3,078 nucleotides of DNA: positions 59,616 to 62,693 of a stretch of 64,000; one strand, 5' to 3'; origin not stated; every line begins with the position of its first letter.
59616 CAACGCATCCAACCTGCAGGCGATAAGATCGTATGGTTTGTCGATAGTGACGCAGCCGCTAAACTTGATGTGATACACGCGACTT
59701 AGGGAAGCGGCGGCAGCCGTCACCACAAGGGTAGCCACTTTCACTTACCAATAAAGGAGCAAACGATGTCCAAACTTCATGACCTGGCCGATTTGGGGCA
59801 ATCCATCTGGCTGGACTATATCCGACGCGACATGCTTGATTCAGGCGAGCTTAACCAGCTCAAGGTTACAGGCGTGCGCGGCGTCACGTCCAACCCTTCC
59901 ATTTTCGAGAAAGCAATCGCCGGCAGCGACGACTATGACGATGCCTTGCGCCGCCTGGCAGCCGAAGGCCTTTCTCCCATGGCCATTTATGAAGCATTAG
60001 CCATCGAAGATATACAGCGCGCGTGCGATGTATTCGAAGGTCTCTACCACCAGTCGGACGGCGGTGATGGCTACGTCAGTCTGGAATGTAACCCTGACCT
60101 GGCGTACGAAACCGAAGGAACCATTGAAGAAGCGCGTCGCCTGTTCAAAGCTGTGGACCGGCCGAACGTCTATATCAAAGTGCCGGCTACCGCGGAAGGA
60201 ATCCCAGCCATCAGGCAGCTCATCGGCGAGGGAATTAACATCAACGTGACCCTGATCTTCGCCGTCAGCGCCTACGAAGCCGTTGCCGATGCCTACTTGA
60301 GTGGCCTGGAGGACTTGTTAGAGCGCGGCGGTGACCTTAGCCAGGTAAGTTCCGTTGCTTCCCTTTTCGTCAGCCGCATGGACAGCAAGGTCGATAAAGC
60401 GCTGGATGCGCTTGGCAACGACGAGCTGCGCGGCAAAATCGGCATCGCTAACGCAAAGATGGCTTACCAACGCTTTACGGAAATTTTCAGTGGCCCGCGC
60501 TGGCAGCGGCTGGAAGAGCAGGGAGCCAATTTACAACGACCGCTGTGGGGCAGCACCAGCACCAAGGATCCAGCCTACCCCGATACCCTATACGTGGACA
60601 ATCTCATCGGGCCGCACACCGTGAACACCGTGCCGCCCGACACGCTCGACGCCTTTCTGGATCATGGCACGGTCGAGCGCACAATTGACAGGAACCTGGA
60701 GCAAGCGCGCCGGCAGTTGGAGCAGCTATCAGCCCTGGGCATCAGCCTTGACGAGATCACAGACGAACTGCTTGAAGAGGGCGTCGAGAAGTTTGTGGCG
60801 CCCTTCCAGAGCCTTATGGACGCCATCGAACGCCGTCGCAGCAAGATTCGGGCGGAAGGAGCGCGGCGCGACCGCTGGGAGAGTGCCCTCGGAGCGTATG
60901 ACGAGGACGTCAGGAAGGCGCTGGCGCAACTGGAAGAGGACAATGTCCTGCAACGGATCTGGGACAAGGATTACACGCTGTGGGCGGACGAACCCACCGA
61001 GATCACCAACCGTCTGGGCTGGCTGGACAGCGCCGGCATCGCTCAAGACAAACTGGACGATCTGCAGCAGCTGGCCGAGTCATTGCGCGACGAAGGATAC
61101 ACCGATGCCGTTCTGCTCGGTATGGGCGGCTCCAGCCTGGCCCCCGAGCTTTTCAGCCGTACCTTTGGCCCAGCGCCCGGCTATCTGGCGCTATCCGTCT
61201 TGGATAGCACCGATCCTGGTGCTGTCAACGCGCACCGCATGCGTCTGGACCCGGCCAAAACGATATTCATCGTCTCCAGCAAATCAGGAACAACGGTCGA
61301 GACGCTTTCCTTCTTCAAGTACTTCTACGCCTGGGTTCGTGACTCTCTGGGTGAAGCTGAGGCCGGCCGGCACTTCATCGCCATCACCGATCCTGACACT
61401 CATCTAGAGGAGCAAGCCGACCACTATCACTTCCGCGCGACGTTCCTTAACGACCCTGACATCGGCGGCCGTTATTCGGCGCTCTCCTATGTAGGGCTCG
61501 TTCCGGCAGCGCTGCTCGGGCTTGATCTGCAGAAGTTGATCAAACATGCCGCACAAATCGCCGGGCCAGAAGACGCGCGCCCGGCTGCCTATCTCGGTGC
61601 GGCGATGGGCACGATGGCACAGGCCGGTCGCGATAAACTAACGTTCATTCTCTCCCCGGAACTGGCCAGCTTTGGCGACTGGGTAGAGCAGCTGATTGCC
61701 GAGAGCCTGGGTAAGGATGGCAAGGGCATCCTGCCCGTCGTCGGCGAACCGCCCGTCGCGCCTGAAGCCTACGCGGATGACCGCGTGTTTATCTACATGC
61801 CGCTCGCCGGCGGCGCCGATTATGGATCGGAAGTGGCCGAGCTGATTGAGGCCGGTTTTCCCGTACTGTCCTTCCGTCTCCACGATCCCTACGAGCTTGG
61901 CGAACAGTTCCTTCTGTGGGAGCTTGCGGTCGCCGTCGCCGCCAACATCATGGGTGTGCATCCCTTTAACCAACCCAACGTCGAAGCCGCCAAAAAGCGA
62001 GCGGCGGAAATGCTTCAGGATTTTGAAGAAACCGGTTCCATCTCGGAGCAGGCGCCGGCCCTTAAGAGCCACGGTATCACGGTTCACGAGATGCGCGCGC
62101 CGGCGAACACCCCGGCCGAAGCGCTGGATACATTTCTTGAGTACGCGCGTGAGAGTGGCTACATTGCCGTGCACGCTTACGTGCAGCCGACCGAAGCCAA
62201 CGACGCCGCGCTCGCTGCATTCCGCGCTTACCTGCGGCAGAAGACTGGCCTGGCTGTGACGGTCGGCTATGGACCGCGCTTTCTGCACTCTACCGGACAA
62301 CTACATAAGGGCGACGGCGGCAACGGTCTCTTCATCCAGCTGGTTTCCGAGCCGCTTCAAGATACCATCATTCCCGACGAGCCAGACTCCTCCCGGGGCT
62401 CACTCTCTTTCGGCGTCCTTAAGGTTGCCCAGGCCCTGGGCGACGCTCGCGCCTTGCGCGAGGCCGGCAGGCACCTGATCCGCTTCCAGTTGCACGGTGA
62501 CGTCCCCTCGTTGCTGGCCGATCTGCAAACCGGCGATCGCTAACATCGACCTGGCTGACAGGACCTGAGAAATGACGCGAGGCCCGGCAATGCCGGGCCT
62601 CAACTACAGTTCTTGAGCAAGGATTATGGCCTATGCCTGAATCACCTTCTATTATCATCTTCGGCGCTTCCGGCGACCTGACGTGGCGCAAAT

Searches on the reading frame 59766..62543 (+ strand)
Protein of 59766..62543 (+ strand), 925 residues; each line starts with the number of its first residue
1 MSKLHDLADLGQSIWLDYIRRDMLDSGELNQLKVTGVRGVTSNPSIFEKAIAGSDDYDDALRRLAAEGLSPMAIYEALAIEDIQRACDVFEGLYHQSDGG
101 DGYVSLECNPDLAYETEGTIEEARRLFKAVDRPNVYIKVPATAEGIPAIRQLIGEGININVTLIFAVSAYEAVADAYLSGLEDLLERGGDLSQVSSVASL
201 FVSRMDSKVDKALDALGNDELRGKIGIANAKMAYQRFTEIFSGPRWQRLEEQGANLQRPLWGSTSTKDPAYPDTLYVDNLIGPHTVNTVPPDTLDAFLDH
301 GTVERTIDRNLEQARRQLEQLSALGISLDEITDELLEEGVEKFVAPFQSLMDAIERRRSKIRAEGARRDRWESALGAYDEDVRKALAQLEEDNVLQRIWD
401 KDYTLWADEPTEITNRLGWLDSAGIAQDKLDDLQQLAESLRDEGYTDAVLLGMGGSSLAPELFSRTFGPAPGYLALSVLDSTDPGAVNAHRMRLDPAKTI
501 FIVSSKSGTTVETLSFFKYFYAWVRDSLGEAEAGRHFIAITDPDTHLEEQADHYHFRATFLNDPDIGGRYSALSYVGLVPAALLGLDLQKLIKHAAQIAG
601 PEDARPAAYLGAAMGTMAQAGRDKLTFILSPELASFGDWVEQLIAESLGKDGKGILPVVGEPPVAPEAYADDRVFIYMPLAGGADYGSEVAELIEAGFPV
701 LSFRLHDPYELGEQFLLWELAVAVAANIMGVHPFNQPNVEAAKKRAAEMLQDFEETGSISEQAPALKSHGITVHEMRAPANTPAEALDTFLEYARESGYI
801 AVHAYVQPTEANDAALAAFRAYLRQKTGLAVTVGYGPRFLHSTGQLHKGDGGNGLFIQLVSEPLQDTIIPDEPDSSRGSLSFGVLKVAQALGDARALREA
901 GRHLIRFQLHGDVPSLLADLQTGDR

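Call 84: search_protein_families(library=pfam, proteins=[window:59766-62543:+], max_evalue=0.00001)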
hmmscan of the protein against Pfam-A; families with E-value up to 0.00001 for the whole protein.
window:59766-62543:+ (925 aa): 2 families
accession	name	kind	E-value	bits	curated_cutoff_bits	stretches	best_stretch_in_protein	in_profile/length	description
PF00923.25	TAL_FSA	-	1.1e-89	301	27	1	14-354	1-285/285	Transaldolase/Fructose-6-phosphate aldolase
PF00342.24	PGI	-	3.4e-17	62.7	22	1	446-598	97-249/486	Phosphoglucose isomerase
